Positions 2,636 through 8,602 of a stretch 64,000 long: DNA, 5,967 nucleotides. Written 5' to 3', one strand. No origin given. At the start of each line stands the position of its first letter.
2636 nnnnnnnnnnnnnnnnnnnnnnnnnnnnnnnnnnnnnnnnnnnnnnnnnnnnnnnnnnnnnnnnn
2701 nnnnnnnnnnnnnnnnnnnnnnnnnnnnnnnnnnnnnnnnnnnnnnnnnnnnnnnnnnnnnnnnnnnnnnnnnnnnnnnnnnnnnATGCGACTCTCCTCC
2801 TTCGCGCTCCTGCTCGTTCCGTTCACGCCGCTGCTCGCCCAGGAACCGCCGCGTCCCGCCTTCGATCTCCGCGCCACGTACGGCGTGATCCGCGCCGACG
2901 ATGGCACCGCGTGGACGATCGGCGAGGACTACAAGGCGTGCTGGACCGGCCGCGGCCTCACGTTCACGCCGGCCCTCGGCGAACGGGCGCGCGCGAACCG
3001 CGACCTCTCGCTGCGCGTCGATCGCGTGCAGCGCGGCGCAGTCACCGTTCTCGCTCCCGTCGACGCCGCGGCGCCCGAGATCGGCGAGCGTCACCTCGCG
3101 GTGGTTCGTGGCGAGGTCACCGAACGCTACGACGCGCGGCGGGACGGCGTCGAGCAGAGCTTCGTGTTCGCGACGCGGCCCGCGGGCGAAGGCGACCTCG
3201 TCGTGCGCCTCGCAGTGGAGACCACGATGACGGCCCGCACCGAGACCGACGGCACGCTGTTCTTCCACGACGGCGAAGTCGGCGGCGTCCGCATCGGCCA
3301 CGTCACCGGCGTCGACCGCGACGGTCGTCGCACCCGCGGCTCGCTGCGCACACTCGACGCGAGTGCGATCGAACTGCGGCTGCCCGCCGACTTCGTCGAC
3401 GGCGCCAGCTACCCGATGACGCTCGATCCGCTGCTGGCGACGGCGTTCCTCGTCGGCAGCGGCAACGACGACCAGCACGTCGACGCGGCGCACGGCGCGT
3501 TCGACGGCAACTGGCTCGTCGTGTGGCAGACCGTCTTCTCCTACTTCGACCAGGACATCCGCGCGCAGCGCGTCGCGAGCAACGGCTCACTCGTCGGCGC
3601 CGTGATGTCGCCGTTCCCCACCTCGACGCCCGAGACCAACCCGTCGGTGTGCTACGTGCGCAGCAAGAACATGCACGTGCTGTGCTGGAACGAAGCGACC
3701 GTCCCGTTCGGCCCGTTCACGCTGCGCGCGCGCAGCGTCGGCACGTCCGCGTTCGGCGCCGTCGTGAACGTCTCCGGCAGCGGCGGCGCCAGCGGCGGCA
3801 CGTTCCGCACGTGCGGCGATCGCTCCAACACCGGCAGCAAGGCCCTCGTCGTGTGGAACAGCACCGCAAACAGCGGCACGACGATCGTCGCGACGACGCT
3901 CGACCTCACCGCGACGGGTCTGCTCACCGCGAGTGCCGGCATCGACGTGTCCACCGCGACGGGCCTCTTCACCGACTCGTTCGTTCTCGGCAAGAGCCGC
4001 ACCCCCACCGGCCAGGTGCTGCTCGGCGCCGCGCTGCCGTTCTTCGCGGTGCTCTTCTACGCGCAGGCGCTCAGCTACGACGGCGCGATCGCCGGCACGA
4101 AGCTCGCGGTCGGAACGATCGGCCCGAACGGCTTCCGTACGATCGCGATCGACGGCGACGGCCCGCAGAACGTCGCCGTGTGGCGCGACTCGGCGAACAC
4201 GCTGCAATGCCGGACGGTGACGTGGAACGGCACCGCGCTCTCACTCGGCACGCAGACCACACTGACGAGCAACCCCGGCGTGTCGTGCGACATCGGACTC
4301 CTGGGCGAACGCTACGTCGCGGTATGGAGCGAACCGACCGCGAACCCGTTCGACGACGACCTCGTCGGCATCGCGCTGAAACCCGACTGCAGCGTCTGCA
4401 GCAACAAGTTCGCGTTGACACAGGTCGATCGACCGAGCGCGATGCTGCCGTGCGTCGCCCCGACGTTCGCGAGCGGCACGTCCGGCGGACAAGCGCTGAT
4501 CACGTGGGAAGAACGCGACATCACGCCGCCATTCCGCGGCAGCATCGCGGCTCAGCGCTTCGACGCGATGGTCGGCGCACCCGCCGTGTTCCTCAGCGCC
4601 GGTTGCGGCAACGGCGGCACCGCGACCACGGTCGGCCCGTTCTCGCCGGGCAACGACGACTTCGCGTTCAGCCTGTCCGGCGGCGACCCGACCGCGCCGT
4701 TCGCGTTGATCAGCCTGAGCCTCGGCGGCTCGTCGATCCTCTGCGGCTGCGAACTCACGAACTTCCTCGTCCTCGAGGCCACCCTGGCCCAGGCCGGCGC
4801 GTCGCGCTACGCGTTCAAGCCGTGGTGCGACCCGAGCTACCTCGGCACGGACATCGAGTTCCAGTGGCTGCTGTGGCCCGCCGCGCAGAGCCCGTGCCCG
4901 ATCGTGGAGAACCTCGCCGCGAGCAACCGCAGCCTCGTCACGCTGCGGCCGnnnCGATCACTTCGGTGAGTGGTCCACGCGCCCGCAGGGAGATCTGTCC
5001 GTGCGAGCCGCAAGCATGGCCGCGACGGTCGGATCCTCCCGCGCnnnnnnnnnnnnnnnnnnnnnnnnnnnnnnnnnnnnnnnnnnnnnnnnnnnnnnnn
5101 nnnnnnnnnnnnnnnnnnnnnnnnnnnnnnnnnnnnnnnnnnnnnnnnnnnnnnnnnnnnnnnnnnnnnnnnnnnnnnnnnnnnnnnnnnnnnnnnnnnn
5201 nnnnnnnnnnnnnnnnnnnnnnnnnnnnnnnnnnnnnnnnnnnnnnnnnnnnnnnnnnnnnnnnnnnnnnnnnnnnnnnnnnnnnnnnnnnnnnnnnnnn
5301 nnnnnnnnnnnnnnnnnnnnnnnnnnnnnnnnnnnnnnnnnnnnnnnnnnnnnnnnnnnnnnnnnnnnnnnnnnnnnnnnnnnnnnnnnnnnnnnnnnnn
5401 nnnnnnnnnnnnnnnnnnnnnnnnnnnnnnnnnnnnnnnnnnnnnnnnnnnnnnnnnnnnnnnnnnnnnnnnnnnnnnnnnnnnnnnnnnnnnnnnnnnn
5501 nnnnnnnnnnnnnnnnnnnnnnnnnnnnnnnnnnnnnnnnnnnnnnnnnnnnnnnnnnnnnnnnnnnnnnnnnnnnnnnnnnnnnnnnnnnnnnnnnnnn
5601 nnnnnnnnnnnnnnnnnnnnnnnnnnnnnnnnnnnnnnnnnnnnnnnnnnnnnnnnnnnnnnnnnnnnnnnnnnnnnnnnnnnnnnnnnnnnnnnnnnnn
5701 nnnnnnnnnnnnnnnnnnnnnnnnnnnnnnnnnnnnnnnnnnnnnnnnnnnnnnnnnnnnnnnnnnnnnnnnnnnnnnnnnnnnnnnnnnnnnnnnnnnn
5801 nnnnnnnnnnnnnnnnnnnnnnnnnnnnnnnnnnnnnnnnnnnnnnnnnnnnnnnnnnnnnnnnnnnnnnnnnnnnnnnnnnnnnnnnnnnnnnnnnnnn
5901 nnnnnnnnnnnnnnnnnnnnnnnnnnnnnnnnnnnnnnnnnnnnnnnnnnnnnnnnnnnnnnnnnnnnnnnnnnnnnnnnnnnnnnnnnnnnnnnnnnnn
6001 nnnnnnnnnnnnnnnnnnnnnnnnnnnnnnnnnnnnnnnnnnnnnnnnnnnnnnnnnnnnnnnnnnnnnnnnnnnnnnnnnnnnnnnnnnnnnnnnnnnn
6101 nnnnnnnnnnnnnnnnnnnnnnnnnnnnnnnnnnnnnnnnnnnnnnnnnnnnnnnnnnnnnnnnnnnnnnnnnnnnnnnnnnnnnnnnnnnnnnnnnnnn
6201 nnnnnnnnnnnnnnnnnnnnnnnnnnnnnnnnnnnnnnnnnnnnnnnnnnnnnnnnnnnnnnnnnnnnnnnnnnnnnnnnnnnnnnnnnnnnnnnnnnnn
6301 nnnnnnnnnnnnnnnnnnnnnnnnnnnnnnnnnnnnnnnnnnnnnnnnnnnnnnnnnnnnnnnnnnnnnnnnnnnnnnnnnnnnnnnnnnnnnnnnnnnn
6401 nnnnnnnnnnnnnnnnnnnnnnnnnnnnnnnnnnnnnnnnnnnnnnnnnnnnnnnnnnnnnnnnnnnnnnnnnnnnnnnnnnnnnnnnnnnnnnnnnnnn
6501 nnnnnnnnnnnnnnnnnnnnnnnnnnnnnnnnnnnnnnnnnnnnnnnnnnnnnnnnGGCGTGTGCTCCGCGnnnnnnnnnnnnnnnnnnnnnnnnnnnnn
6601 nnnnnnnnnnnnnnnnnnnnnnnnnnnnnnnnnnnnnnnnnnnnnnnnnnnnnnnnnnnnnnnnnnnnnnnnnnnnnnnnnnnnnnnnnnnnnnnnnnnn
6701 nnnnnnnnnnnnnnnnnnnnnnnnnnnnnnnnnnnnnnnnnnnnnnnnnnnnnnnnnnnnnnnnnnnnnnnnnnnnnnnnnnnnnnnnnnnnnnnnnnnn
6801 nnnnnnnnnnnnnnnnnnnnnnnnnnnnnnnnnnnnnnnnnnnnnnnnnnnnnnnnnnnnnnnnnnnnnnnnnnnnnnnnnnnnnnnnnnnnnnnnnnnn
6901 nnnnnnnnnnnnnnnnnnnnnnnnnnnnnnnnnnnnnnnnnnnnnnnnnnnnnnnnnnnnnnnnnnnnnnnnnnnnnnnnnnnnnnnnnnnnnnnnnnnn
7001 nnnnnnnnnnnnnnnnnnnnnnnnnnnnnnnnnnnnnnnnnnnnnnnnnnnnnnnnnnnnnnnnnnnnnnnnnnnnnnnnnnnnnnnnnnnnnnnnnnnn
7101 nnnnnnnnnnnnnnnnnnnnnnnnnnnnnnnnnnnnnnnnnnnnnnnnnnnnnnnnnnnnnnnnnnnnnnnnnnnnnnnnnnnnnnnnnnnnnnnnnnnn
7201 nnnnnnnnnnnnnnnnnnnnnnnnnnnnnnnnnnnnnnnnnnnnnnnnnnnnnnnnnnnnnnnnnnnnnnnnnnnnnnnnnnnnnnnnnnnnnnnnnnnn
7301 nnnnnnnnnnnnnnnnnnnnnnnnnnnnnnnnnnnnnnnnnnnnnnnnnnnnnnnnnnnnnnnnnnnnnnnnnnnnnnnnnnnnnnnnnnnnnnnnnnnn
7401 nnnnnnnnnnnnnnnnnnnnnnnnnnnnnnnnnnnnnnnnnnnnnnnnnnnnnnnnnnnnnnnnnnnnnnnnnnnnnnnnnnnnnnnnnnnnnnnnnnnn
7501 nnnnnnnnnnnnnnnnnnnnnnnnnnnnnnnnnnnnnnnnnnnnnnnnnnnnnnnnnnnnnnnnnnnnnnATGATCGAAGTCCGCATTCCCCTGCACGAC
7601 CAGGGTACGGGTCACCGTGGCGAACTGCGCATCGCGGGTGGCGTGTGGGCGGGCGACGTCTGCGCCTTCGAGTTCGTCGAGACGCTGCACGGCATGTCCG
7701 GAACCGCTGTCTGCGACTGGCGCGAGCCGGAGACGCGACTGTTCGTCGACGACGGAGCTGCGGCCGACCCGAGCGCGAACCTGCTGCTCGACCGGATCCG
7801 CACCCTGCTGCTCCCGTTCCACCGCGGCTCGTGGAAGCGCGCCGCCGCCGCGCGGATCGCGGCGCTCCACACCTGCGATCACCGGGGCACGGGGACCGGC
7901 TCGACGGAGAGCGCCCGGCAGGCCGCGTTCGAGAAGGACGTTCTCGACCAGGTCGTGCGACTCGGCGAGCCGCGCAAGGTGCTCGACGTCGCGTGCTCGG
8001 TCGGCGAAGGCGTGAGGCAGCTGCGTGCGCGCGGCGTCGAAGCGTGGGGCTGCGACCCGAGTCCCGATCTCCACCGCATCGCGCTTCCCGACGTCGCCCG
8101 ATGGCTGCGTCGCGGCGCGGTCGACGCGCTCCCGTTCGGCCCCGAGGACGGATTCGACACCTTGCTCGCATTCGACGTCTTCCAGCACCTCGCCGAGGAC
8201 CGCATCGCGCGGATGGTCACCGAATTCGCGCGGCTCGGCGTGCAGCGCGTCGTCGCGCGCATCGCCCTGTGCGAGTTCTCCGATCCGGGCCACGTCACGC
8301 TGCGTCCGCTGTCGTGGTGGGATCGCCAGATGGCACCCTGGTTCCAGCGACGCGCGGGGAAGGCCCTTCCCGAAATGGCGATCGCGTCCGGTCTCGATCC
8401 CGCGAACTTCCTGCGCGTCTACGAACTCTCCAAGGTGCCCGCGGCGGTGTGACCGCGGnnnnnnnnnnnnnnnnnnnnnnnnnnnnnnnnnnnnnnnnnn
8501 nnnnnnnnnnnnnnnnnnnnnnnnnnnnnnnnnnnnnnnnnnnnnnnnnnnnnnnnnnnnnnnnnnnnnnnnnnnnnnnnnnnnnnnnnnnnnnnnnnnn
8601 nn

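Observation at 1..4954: Tandem array of three paralogous large secreted proteins (family A) with propeller-like repeats and a Cys-rich C-terminal module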

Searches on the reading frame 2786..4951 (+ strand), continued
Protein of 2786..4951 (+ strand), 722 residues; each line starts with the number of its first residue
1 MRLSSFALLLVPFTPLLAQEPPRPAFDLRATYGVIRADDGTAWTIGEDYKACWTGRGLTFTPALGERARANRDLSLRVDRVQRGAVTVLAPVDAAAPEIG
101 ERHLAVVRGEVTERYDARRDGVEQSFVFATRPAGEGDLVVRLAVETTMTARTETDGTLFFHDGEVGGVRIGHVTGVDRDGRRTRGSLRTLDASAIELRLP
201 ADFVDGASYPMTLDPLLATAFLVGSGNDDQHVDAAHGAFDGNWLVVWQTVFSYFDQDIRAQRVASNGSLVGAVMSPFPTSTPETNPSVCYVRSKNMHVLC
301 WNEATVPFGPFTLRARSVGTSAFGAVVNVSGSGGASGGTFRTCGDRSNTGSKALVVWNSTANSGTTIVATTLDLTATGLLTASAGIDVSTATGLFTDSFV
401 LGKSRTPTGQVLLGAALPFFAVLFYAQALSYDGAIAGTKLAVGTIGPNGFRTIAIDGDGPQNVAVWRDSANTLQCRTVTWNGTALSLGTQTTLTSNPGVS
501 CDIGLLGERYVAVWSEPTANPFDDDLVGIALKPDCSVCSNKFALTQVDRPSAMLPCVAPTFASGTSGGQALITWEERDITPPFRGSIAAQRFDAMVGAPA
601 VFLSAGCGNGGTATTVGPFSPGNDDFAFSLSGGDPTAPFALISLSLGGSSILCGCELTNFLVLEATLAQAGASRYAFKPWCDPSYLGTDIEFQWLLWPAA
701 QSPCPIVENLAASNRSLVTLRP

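Call 56: search_protein_families(library=pfam, alignment_id=A5, max_evalue=0.1)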
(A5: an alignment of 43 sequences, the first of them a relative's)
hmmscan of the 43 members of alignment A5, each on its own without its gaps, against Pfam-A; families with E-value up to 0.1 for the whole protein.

A. member 1, P0001 (722 aa): 0 families

B. families by the number of members that match (of 43 scanned): 3 families
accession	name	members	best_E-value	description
PF02237.23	BPL_C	1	0.0024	Biotin protein ligase C terminal domain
PF11321.13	DUF3123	1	0.045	Protein of unknown function (DUF3123)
PF21333.2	FST_N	1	0.063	Follistatin, N-terminal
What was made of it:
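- On T9SS C-terminal sorting domain (PF18962 / TIGR04183 / TIGR04131): None in 43 family members at E<=0.1 (call 56).
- On FG-GAP / integrin-alpha type propeller: No FG-GAP hit in any of 43 members (call 56).
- No CAZy-type Pfam family matches any of 43 members (call 56).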

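Call 62: search_protein_families(library=ncbifam, proteins=[L003:1924-3570:-, L036:8093-9736:+, L047:9240-11675:+, L059:2783-5707:+, L051:8308-9783:+, L049:3414-4538:+, L061:2754-3851:-, L072:8170-10857:-, L077:8012-9094:+, L014:7396-8583:-], max_evalue=0.1)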
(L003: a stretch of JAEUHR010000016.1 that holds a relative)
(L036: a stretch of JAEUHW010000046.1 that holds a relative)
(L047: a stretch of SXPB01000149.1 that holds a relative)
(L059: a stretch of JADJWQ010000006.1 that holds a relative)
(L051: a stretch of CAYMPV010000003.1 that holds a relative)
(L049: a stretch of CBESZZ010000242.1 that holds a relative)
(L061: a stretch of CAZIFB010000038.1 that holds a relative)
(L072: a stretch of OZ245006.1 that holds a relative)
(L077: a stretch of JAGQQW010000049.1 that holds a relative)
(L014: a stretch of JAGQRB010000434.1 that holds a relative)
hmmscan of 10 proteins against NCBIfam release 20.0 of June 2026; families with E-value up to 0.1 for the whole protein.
L003:1924-3570:- (549 aa): 1 family
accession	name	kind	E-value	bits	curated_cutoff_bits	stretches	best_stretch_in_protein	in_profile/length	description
TIGR02800.1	propeller_TolB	equivalog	0.016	14.1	343.15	0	42-119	324-386/418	Tol-Pal system beta propeller repeat protein TolB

L036:8093-9736:+ (548 aa): 2 families
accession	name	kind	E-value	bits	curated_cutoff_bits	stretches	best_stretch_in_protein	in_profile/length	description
NF047539.1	XAC2610_fam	domain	0.0032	17.9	35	0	155-169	4-18/89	XAC2610-related protein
NF000490.1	chloram_CatB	equivalog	0.029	13.7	350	0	252-299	37-79/210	type B chloramphenicol O-acetyltransferase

L047:9240-11675:+ (812 aa): 1 family
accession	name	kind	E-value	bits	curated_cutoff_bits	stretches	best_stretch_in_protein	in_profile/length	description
TIGR02608.1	delta_60_rpt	domain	5.6e-06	26.1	76.5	0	140-159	3-22/55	delta-60 repeat domain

L059:2783-5707:+ (975 aa): 0 families

L051:8308-9783:+ (492 aa): 1 family
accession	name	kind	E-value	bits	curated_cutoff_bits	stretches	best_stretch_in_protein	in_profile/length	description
NF002494.0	PRK01821.1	equivalog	0.049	13.6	124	1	425-462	62-99/133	hypothetical protein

L049:3414-4538:+ (375 aa): 1 family
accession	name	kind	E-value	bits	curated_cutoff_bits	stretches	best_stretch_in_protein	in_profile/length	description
NF052521.1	TafC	equivalog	0.00032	19.9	410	1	80-197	242-357/373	TafC family fimbrial protein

L061:2754-3851:- (366 aa): 0 families

L072:8170-10857:- (896 aa): 2 families
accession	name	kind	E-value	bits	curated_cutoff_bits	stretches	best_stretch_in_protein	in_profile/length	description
NF047539.1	XAC2610_fam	domain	0.00011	22.6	35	1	97-141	2-47/89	XAC2610-related protein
NF012211.1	tand_rpt_95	domain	0.049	13.6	90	0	51-104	19-74/98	tandem-95 repeat protein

L077:8012-9094:+ (361 aa): 0 families

L014:7396-8583:- (396 aa): 1 family
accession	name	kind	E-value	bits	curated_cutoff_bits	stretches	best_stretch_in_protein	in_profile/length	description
TIGR02608.1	delta_60_rpt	domain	4.2e-06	26.5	76.5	0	175-207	1-33/55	delta-60 repeat domain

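Call 80: fold_search(model_id=the predicted structure, library=pdb)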
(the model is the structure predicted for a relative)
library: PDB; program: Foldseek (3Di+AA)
matches with E <= 10: 1116; with E <= 0.001: 143
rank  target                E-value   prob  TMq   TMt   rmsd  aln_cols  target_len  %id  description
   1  8gn6_A                3.4e-07  1.00  0.31  0.42  13.8       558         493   10  Crystallization of Sialidase from Porphyromonas gingivalis (released 2023-04-19)
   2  4yz1_B                3.9e-07  1.00  0.30  0.33  17.6       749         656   10  Crystal Structure of Streptococcus pneumoniae NanC, apo structure. (released 2015-09-23)
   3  4yz3_A                6.4e-07  1.00  0.30  0.32  17.9       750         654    9  Crystal Structure of Streptococcus pneumoniae NanC, in complex with Oseltamivir. (released 2016-04-20)
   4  9n6v_LQ               6.4e-07  1.00  0.24  0.22  20.9       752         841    9  SSU processome maturation and disassembly, State A (released 2025-11-05)
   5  8t24                  6.7e-07  1.00  0.31  0.42  13.9       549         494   10  Crystal Structure of Porphyromonas gingivalis Sialidase (PG_0352)- Fructose bound in CBM (released 2023-10-04)
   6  6u42_5L               6.7e-07  1.00  0.24  0.27  22.4       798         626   11  Natively decorated ciliary doublet microtubule (released 2019-11-13)
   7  3v4v_C                7.7e-07  1.00  0.32  0.38  14.1       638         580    9  crystal structure of a4b7 headpiece complexed with Fab ACT-1 and RO0505376 (released 2012-01-11)
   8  7mqa_LT               8.9e-07  1.00  0.14  0.12  23.3       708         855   10  Cryo-EM structure of the human SSU processome, state post-A1 (released 2021-09-22)
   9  4yz5_B                1.0e-06  1.00  0.31  0.34  17.6       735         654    9  Crystal Structure of Streptococcus pneumoniae NanC, in complex with 3-Sialyllactose (released 2015-09-23)
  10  9p96_A                1.3e-06  1.00  0.30  0.35  14.3       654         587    9  CryoEM structure of the apo integrin alpha4beta7 (released 2025-09-24)
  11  4yz4_A                1.4e-06  1.00  0.31  0.34  17.4       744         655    9  Crystal Structure of Streptococcus pneumoniae NanC, in complex with N-Acetylneuraminic acid. (released 2015-09-23)
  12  9n6z_LQ               1.8e-06  1.00  0.16  0.15  23.4       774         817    8  SSU processome maturation and disassembly, State D (released 2025-11-05)
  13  8t1y                  2.0e-06  1.00  0.30  0.42  13.7       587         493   10  Crystal Structure of Porphyromonas gingivalis Sialidase (PG_0352) Bound to Neu5Ac2en (DANA) (released 2023-10-04)
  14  4yz2_A                2.5e-06  1.00  0.30  0.32  16.2       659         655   10  Crystal Structure of Streptococcus pneumoniae NanC, in complex with 2-deoxy-2,3-didehydro-N-acetylneuraminic acid. (released 2015-09-23)
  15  4yz1_A                2.5e-06  1.00  0.31  0.33  17.5       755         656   10  Crystal Structure of Streptococcus pneumoniae NanC, apo structure. (released 2015-09-23)
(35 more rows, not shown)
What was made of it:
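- On Sialidase / BNR propellers: The Foldseek similarity has a low TM-score (~0.3, call 80).
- Foldseek's top hits are sialidases built as a CBM-like sandwich plus a propeller (call 80).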

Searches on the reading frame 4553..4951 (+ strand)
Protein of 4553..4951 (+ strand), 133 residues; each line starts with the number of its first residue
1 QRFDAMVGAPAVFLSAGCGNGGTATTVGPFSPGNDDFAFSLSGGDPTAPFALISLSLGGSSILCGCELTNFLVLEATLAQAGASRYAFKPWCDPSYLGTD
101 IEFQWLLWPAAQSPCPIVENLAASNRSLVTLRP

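Call 21: find_homologous_proteins(query=A2, max_evalue=0.001)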
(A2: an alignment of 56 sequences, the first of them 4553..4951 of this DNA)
Query A2 (56 sequences): 8000 candidates shared short words with the query, none scored E <= 0.001.

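Call 31: search_protein_representatives(alignment_id=A2)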
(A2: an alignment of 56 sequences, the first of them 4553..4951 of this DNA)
Query: 56 sequences, 133 profile positions. Proteins with E-value up to 0.001 (for the whole library): 10950; up to 1e-10: 1521; up to 1e-30: 42. The best 150 are listed.
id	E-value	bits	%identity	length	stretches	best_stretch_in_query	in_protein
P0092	1.2e-34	135.4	-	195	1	2-132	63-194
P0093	4.6e-34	133.5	-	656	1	3-132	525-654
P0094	5.5e-34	133.3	-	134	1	4-133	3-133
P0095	8.8e-34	132.6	-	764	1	3-132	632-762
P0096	9.5e-34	132.5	-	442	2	4-133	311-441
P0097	1.5e-33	131.9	-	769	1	1-133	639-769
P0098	2.0e-33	131.5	-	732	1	1-133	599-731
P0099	2.2e-33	131.3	-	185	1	1-133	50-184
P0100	4.2e-33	130.4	-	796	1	1-133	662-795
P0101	5.5e-33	130.0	-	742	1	1-133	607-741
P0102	5.7e-33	130.0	-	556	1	1-133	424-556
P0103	6.7e-33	129.8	-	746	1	2-133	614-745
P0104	7.8e-33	129.6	-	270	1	1-132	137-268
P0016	8.5e-33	129.4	-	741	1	1-133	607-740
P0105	1.1e-32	129.1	-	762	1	1-132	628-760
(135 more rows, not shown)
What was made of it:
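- In all 150 listed hits the match ends within ~6 residues of the protein end (call 31).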

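Call 44: predict_structure(alignment_id=A2)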
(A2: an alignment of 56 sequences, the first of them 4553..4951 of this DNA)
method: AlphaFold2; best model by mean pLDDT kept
length: 133 residues; sequences in the alignment: 56
mean_pLDDT: 95.9   pTM: 0.89
mean pLDDT of the five models: 95.9, 95.7, 94.5, 94.0, 94.0
residues with pLDDT >= 90: 126; 70-90: 7; 50-70: 0; < 50: 0
segments of 3 or more residues with pLDDT < 50: none
pLDDT, mean of each block of 10 residues (from residue 1): 86 97 97 97 98 96 96 98 97 96 98 94 98 94
secondary structure, 60 per line:
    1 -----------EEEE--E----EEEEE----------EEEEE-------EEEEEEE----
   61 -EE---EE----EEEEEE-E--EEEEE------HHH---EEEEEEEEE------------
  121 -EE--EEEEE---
elements in order: E12-15 E23-27 E38-42 E50-56 E73-78 E83-87 E100-108 E126-130
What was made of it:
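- The CTD model has pLDDT 95.9 (call 44).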

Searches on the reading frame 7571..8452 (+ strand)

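Call 29: search_protein_families(library=pfam, proteins=[window:7571-8452:+], max_evalue=0.001)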
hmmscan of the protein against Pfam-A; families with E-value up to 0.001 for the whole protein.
window:7571-8452:+ (293 aa): 4 families
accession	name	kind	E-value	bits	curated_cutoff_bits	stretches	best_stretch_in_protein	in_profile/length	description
PF13649.12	Methyltransf_25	-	9.4e-09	36.3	27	1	137-222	1-92/97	Methyltransferase domain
PF08241.18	Methyltransf_11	-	2.4e-07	31.7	21.2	1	138-222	1-86/95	Methyltransferase domain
PF13489.12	Methyltransf_23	-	3.5e-07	30.5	27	1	121-208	10-95/164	Methyltransferase domain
PF08242.18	Methyltransf_12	-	1.5e-05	26.1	30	1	138-221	1-90/98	Methyltransferase domain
